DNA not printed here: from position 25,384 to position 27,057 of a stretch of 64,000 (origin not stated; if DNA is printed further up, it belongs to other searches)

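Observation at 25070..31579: Nickel island: nikR - porin-like outer-membrane protein - NikMN/Q/O ECF transporter - larE - larB - cupin, with no larA or larC in the window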

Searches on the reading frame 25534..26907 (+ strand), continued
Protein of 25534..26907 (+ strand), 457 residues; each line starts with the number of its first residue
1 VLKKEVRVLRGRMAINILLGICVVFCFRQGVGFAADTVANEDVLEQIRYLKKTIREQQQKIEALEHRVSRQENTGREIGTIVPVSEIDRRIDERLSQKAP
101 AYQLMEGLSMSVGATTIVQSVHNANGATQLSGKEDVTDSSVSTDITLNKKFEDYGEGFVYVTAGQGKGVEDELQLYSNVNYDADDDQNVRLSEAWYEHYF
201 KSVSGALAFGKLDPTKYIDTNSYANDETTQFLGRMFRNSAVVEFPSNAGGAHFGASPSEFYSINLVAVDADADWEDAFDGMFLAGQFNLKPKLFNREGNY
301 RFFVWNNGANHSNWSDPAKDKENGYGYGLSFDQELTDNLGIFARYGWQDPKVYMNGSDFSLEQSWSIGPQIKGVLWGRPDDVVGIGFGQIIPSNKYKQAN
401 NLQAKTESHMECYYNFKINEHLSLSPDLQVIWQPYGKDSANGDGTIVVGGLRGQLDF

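Call 23: find_related_loci(query=A1, collection=genome_contigs, flank=10000)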
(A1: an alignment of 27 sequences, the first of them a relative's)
Query A1 (450 aa) in genome_contigs; peptide patterns used: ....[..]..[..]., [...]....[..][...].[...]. (x = any residue, [..] = any of these).
586 stretches matched a pattern; 177 encode a relative of the query (tblastn E <= 1e-3); the best 80 are kept; 80 distinct loci.
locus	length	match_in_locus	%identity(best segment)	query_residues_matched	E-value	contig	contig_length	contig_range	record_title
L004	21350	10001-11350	69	2-450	0e+0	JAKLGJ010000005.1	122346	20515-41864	MAG: Candidatus Omnitrophota bacterium isolate RA.bin37 RA.bin37_5, whole genome shotgun sequence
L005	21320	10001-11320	67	3-450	0e+0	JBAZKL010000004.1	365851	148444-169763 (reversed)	MAG: Candidatus Omnitrophota bacterium isolate SO_2017_LW4_142 scaffold_77_c1_LW137-91_2017, whole genome shotgun sequen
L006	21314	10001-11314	66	11-450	0e+0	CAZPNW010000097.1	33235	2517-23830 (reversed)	MAG TPA_asm: uncultured Planctomycetales bacterium isolate binchicken_co216_53 genome assembly, contig: k141_4853627, wh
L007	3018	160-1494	63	3-450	0e+0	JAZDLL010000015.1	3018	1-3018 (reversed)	MAG: Candidatus Omnitrophota bacterium isolate MEGAHIT-group-0.593 k141_1104504, whole genome shotgun sequence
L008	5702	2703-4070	62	3-450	0e+0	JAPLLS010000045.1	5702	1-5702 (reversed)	MAG: Candidatus Omnitrophota bacterium isolate LacPavin_0920_SED3_MAG_47_10 LacPavin_0920_SED3_scaffold_642067, whole ge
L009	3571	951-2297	58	3-450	0e+0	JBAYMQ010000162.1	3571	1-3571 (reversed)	MAG: Candidatus Omnitrophota bacterium isolate SO_2016_LW1_43 scaffold50581_LW64-88_2016, whole genome shotgun sequence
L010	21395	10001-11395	58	4-450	3e-177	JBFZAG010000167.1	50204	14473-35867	MAG: Candidatus Omnitrophota bacterium isolate PPR_0461 k121_7491212, whole genome shotgun sequence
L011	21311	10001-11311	55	1-450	5e-164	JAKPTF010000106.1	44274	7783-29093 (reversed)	MAG: Candidatus Omnitrophota bacterium isolate JPNA_metabat.7 k141_1279346, whole genome shotgun sequence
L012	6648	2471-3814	54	1-450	1e-162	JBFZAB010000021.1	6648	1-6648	MAG: Candidatus Omnitrophota bacterium isolate PPR_0456 k121_3392190, whole genome shotgun sequence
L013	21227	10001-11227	56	28-450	4e-160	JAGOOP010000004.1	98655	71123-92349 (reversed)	MAG: Candidatus Omnitrophota bacterium isolate Go_SlDig_bin_84 Go_SlDig_431_length_98655_cov_14.047438, whole genome sho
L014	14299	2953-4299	56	5-450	7e-158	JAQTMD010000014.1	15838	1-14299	MAG: Candidatus Omnitrophota bacterium isolate STA_32 NODE_7100_length_15838_cov_2.616256_Sandtown_A, whole genome shotg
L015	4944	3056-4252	55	41-450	2e-155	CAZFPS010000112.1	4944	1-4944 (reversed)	MAG TPA_asm: uncultured Planctomycetia bacterium isolate SRP256446_co1_195 genome assembly, contig: NODE_12577_length_49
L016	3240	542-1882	51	3-450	2e-158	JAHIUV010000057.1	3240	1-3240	MAG: Candidatus Omnitrophota bacterium isolate MM_PC_MetaG.mb.37 MM_PC_MetaG.mb.37_k141_418291, whole genome shotgun seq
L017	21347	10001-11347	49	3-450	2e-148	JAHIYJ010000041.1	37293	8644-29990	MAG: Candidatus Omnitrophota bacterium isolate Modern_marine.mb.11 Modern_marine.mb.11_k141_833327, whole genome shotgun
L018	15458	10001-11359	50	11-450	2e-147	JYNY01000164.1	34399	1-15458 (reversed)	Candidatus Omnitrophus magneticus isolate SKK-01 SAG1224, whole genome shotgun sequence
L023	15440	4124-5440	49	15-450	7e-145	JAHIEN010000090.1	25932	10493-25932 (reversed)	MAG: Candidatus Omnitrophota bacterium isolate KR11_0.1_MetaG.mb.20 KR11_0.1_MetaG.mb.20_k141_783682, whole genome shotg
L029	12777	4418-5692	48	3-450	9e-138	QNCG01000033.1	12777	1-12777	MAG: Candidatus Omnitrophota bacterium isolate B32_G15 B32_Guay15_scaffold_01019, whole genome shotgun sequence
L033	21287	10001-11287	48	10-450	7e-136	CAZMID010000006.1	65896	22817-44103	MAG TPA_asm: uncultured Planctomycetia bacterium isolate SRP200020_co1_60 genome assembly, contig: NODE_515_length_65896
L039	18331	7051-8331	47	10-450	5e-134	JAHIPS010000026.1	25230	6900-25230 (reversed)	MAG: Candidatus Omnitrophota bacterium isolate KR13_S3.mb.80 KR13_S3.mb.80_k141_99841, whole genome shotgun sequence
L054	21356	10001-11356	44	1-450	8e-120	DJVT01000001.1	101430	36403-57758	MAG TPA_asm: Candidatus Omnitrophica bacterium UBA6249 UBA6249_contig_12821, whole genome shotgun sequence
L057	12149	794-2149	43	4-450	2e-119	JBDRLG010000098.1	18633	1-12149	MAG: Candidatus Omnitrophota bacterium isolate MEGAHIT-group-1.764 k141_11857402, whole genome shotgun sequence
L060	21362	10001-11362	44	1-450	8e-119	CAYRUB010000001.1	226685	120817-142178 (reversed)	MAG TPA_asm: uncultured Planctomycetales bacterium isolate binchicken_co220_28 genome assembly, contig: NODE_6_length_22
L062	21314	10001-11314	47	14-450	6e-118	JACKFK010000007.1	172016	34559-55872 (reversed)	MAG: Candidatus Omnitrophota bacterium isolate HK-STAS-OMNI-3 HK-STAS-OMNI-3_7, whole genome shotgun sequence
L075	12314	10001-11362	44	1-450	7e-116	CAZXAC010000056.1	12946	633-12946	MAG TPA_asm: uncultured Lentisphaera sp. isolate binchicken_co111_196 genome assembly, contig: NODE_10494_length_12946_c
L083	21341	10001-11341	47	1-450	5e-141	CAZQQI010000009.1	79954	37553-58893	MAG TPA_asm: uncultured Planctomycetales bacterium isolate SRP252850_co1_290 genome assembly, contig: NODE_304_length_79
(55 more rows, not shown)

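Call 36: search_protein_families(library=pfam, proteins=[L017:18821-20023:-, L017:19975-21162:-, L017:15365-17077:+, L017:17331-18116:+, L017:18133-18837:+, L017:13674-14558:-, L017:14839-15261:+, L017:6145-9417:+, L017:12033-12329:+], max_evalue=0.0001)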
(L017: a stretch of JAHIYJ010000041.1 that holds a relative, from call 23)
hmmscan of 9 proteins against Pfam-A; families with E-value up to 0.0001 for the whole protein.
L017:18821-20023:- (400 aa): 1 family
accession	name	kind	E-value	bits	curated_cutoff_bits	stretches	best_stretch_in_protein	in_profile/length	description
PF09861.14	Lar_N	-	1.5e-39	135.8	23.3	1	35-180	54-200/204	Lactate racemase N-terminal domain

L017:19975-21162:- (395 aa): 2 families
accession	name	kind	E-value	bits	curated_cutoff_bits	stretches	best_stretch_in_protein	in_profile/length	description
PF02913.24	FAD-oxidase_C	-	1.2e-39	136.9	21.2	1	147-383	2-243/248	FAD linked oxidases, C-terminal domain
PF01565.28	FAD_binding_4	-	4.5e-14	52.8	26.4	1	2-74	65-138/139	FAD binding domain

L017:15365-17077:+ (570 aa): 2 families
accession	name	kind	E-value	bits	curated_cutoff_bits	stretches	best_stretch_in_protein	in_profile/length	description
PF02540.23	NAD_synthase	-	3.1e-72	243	21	1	287-537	2-242/242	NAD synthase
PF00795.27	CN_hydrolase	-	5.9e-30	104.9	23.2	1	5-246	1-250/256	Carbon-nitrogen hydrolase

L017:17331-18116:+ (261 aa): 2 families
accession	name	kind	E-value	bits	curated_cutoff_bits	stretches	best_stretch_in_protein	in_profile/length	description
PF00768.25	Peptidase_S11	-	1.4e-59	201.9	27.6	1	22-245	7-235/239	D-alanyl-D-alanine carboxypeptidase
PF13354.11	Beta-lactamase2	-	2.1e-08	34.2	22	1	37-169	9-144/214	Beta-lactamase enzyme family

L017:18133-18837:+ (234 aa): 0 families

L017:13674-14558:- (294 aa): 6 families
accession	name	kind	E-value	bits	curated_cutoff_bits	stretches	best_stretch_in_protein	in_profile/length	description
PF01926.29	MMR_HSR1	-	1.4e-25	90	21.9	1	6-120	1-113/113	50S ribosome-binding GTPase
PF07650.23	KH_2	-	2.9e-20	72.3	22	1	202-283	1-78/78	KH domain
PF00009.33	GTP_EFTU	-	3.4e-12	46.8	26.5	1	7-167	6-187/188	Elongation factor Tu GTP binding domain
PF02421.24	FeoB_N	-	6e-10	39.3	27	1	6-161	2-155/156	Ferrous iron transport protein B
PF00350.29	Dynamin_N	-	2.5e-08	34.6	27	0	7-40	1-34/168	Dynamin family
PF02492.25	cobW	-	9.3e-06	25.8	20.7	0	39-138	70-170/180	CobW/HypB/UreG, nucleotide-binding domain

L017:14839-15261:+ (140 aa): 1 family
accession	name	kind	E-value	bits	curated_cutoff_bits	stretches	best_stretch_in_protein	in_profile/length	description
PF00892.27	EamA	-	2.9e-17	63.7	28.2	1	4-139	3-133/135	EamA-like transporter family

L017:6145-9417:+ (1090 aa): 0 families

L017:12033-12329:+ (98 aa): 1 family
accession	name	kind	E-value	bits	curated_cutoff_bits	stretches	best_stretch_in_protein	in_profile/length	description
PF13190.11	PDGLE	-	6.6e-20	71.3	27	1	9-98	2-102/102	PDGLE domain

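Call 38: predict_structure(alignment_id=A1)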
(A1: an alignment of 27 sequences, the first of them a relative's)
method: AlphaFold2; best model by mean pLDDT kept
length: 450 residues; sequences in the alignment: 27
mean_pLDDT: 81.2   pTM: 0.71
mean pLDDT of the five models: 81.2, 78.2, 78.2, 76.7, 75.1
residues with pLDDT >= 90: 143; 70-90: 223; 50-70: 53; < 50: 31
segments of 3 or more residues with pLDDT < 50: 22-32, 65-76, 218-224
pLDDT, mean of each block of 10 residues (from residue 1): 70 74 40 65 83 78 46 47 59 62 88 88 77 90 91 90 85 77 93 92 91 63 57 86 93 93 77 89 90 95 90 92 91 91 89 89 85 86 92 88 89 87 88 83 87
secondary structure, 60 per line:
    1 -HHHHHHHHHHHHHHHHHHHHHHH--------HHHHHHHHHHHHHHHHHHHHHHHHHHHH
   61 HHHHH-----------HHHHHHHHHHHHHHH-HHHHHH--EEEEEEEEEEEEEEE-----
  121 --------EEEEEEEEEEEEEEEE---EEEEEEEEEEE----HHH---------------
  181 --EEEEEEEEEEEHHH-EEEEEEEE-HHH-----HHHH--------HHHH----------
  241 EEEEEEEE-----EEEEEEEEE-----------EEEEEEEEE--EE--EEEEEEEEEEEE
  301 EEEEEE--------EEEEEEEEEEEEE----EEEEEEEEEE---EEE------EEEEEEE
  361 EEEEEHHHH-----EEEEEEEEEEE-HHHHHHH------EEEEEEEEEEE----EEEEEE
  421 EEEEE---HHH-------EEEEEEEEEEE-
elements in order: H2-24 H33-65 H77-91 H93-98 E101-115 E129-144 E148-158 E183-193 E198-205 H215-218 H227-230 E241-248 E254-262 E274-282 E289-306 E315-327 E332-341 E345-347 E354-365 H366-369 E375-385 H387-393 E400-410 E415-425 E439-449
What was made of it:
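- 25555..26907 (+): OprB-family outer-membrane porin (450 aa from the GTG at 25555): signal peptide, periplasmic coiled coil, acidic 16-strand barrel, C-terminal Phe. AF2 model with pLDDT 81.2 and 16 long strands between residues 101 and 449 (call 38).
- On OprB porin family (PF04966 / TC 1.B.19): The AF2 model has 16 long strands between residues 101 and 449 (call 38).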

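Call 41: fold_search(model_id=the predicted structure, library=pdb)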
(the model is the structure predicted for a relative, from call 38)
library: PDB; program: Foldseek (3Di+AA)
matches with E <= 10: 834; with E <= 0.001: 281
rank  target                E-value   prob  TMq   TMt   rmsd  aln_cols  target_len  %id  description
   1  4gey                  9.3e-23  1.00  0.66  0.70   4.5       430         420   16  High pH structure of Pseudomonas putida OprB (released 2012-10-24)
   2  6eus_A                1.8e-10  1.00  0.50  0.62   6.7       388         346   11  Crystal structure of the outer membrane channel DcaP of Acinetobacter baumannii (released 2018-11-14)
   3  8bym_A                2.2e-10  1.00  0.48  0.65   7.5       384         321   11  Outer membrane attachment porin OmpM1 from Veillonella parvula (released 2023-11-08)
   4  8bys_B                2.8e-10  1.00  0.49  0.67   7.4       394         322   11  Outer membrane attachment porin OmpM1 from Veillonella parvula, native (released 2023-11-08)
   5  1opf_A                4.4e-10  1.00  0.50  0.64   6.3       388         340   10  THE STRUCTURE OF OMPF PORIN IN A TETRAGONAL CRYSTAL FORM (released 1995-02-07)
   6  8byt_A                5.1e-10  1.00  0.47  0.66   7.4       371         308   12  Outer membrane attachment porin OmpM1 from Veillonella parvula, C3 symmetry (released 2023-11-08)
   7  7vu2                  6.0e-10  1.00  0.46  0.47   8.7       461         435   12  Chitoporin from Serratia marcescens (released 2022-11-09)
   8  3wi5                  6.3e-10  1.00  0.49  0.68   6.4       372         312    9  Crystal structure of the Loop 7 mutant PorB from Neisseria meningitidis serogroup B (released 2014-01-01)
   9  8bys_A                8.2e-10  1.00  0.49  0.66   7.4       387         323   11  Outer membrane attachment porin OmpM1 from Veillonella parvula, native (released 2023-11-08)
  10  7vtz                  8.2e-10  1.00  0.45  0.47   8.9       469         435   10  Chitoporin from Escherichia coli (released 2022-11-09)
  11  5ldt_A                9.2e-10  1.00  0.39  0.43  14.6       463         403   10  Crystal Structures of MOMP from Campylobacter jejuni (released 2016-10-26)
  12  7ff7_A                1.0e-09  1.00  0.50  0.63   6.4       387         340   10  Structure of OmpF2 (released 2022-11-16)
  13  6zhp                  1.3e-09  1.00  0.49  0.62   6.7       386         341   11  Crystal structure of OmpF porin soaked in ciprofloxacin metaloantibiotic (released 2021-05-05)
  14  4fsp                  1.5e-09  1.00  0.44  0.53   8.5       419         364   11  Crystal Structure of Pseudomonas aeruginosa OccK11 (OpdR) (released 2013-07-24)
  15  9j9o_A                1.7e-09  1.00  0.51  0.66   6.0       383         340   11  artificial dinuclear Zn-bound metalloprotein 1 (D1:2Zn) (released 2025-07-02)
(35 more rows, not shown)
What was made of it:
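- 25555..26907 (+): Foldseek best hit 4gey, OprB, E 9.3e-23, TM 0.66-0.70 (call 41).
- On OprB porin family (PF04966 / TC 1.B.19): Best PDB hit 4gey, OprB, TM 0.66-0.70 (call 41).
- AF2 pLDDT 81; best PDB match OprB 4gey, E 9e-23 (calls 38, 41). The closest solved structure is the glucose porin OprB (call 41).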

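Call 51: search_protein_families(library=pfam, proteins=[L060:6728-8815:+, L075:6291-6791:+, L005:8479-9447:+, L005:7776-8432:+, L005:11715-14282:+, L006:11400-13766:+, L033:6646-9960:+, L062:11344-12873:+, L083:7937-9145:+, L054:6760-9660:+], max_evalue=0.0001)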
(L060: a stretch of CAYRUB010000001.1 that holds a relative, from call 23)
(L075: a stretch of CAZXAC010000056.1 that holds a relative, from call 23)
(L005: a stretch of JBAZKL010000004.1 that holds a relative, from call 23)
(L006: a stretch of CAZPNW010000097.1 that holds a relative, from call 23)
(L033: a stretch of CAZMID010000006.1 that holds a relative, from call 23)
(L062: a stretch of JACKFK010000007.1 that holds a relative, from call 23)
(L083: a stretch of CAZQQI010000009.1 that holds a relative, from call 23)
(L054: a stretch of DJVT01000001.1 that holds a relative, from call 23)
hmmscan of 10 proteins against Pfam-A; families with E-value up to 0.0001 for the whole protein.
L060:6728-8815:+ (695 aa): 7 families
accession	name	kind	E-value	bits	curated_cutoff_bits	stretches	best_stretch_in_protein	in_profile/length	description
PF02421.24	FeoB_N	-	2.1e-65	219.5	27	1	8-161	2-155/156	Ferrous iron transport protein B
PF07670.19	Gate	-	8.9e-42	142.2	29.6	2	358-454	2-104/104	Nucleoside recognition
PF01926.29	MMR_HSR1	-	1.5e-24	86.7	21.9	1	8-119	1-112/113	50S ribosome-binding GTPase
PF07664.17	FeoB_C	-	8.9e-23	80.2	26.6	1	464-516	1-54/54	Ferrous iron transport protein B C terminus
PF17910.6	FeoB_Cyto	-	3.3e-17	63.1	23.4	1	179-271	1-88/90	FeoB cytosolic helical domain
PF00009.33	GTP_EFTU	-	3.8e-07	30.3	26.5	1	37-165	53-185/188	Elongation factor Tu GTP binding domain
PF09439.16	SRPRB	-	3.4e-05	23.7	25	1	8-123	5-121/178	Signal recognition particle receptor beta subunit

L075:6291-6791:+ (166 aa): 3 families
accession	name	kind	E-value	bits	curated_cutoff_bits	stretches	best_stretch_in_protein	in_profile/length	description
PF02742.21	Fe_dep_repr_C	-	2.7e-16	59.8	27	1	72-132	1-61/70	Iron dependent repressor, metal binding and dimerisation domain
PF01325.25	Fe_dep_repress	-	2.9e-15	56.7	26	1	11-67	2-58/60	Iron dependent repressor, N-terminal DNA binding domain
PF01978.25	TrmB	-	8.1e-05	22.8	25.6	0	29-65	20-56/68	Sugar-specific transcriptional regulator TrmB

L005:8479-9447:+ (322 aa): 1 family
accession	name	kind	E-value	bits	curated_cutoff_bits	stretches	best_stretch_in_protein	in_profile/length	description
PF10503.15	Esterase_PHB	-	8.2e-10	38.7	23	1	44-173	2-126/219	Esterase PHB depolymerase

L005:7776-8432:+ (218 aa): 1 family
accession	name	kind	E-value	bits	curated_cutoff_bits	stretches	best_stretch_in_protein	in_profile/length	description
PF01169.24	GDT1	-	4.5e-44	149.1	27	2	105-177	4-75/75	Divalent cation/proton antiporter GDT1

L005:11715-14282:+ (855 aa): 6 families
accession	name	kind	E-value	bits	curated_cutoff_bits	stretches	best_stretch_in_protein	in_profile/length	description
PF00122.25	E1-E2_ATPase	-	3.4e-44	151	28.1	1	101-296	2-181/181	E1-E2 ATPase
PF00689.26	Cation_ATPase_C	-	8.9e-37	127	27.3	1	672-844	1-175/175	Cation transporting ATPase, C-terminus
PF00702.32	Hydrolase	-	8.8e-21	75.6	26.4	1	314-602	3-191/191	haloacid dehalogenase-like hydrolase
PF00690.31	Cation_ATPase_N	-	1.6e-07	31.3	20.4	1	10-60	18-68/69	Cation transporter/ATPase, N-terminus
PF08282.18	Hydrolase_3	-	6.6e-06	26.5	20.9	0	574-633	195-253/255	haloacid dehalogenase-like hydrolase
PF13246.12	Cation_ATPase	-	3.5e-05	24.2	21.7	1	371-437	22-88/91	Cation transport ATPase (P-type)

L006:11400-13766:+ (788 aa): 6 families
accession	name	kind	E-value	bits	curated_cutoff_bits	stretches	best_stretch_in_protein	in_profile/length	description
PF07568.18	HisKA_2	-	1e-25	90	22.3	1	592-666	1-75/76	Histidine kinase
PF08447.18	PAS_3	-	2.4e-11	44.2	25.6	1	478-565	2-88/89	PAS fold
PF07536.20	HWE_HK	-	3e-08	34.7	22.8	1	592-654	1-60/83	HWE histidine kinase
PF02518.31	HATPase_c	-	2e-06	28.6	26.4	1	693-782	5-107/111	Histidine kinase-, DNA gyrase B-, and HSP90-like ATPase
PF08448.16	PAS_4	-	4.8e-05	24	23.1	1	501-573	40-109/110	PAS fold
PF13581.12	HATPase_c_2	-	7.7e-05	23.2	27.4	0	685-781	23-126/127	Histidine kinase-like ATPase domain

L033:6646-9960:+ (1104 aa): 0 families

L062:11344-12873:+ (509 aa): 2 families
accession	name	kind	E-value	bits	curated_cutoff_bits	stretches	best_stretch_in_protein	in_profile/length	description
PF00015.26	MCPsignal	-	7.7e-43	146.8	34.6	1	324-476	2-169/172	Methyl-accepting chemotaxis protein (MCP) signalling domain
PF00672.30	HAMP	-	6.4e-09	36.5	25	1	231-267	18-52/53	HAMP domain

L083:7937-9145:+ (402 aa): 3 families
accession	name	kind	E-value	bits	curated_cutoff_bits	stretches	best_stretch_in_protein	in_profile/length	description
PF13500.12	AAA_26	-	3.8e-39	135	27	1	3-214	1-197/198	AAA domain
PF07085.17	DRTGG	-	5.6e-10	39.4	25.2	1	222-333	5-104/105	DRTGG domain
PF01656.29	CbiA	-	2.3e-06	28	25.4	1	5-211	1-115/125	CobQ/CobB/MinD/ParA nucleotide binding domain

L054:6760-9660:+ (966 aa): 0 families

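Call 84: search_protein_families(library=pfam, proteins=[L057:5566-6309:+, L057:8480-9484:+], max_evalue=0.001)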
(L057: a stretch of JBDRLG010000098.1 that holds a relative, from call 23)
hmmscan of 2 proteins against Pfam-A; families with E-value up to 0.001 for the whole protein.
L057:5566-6309:+ (247 aa): 1 family
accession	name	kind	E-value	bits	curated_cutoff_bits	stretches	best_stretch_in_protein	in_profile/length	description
PF02535.28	Zip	-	1e-43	150.2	35.1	2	96-240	172-321/323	ZIP Zinc transporter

L057:8480-9484:+ (334 aa): 3 families
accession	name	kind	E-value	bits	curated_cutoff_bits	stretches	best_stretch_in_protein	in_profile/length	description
PF18297.6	NFACT-R_2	-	6.3e-21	74.9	26.9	1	229-327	1-98/104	NFACT protein RNA binding domain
PF02568.20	ThiI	-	1.9e-13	50.9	20.5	1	2-147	5-144/197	Thiamine biosynthesis protein (ThiI)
PF03054.22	tRNA_Me_trans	-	0.00012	22.2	20.6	1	2-115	2-125/202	tRNA methyl transferase HUP domain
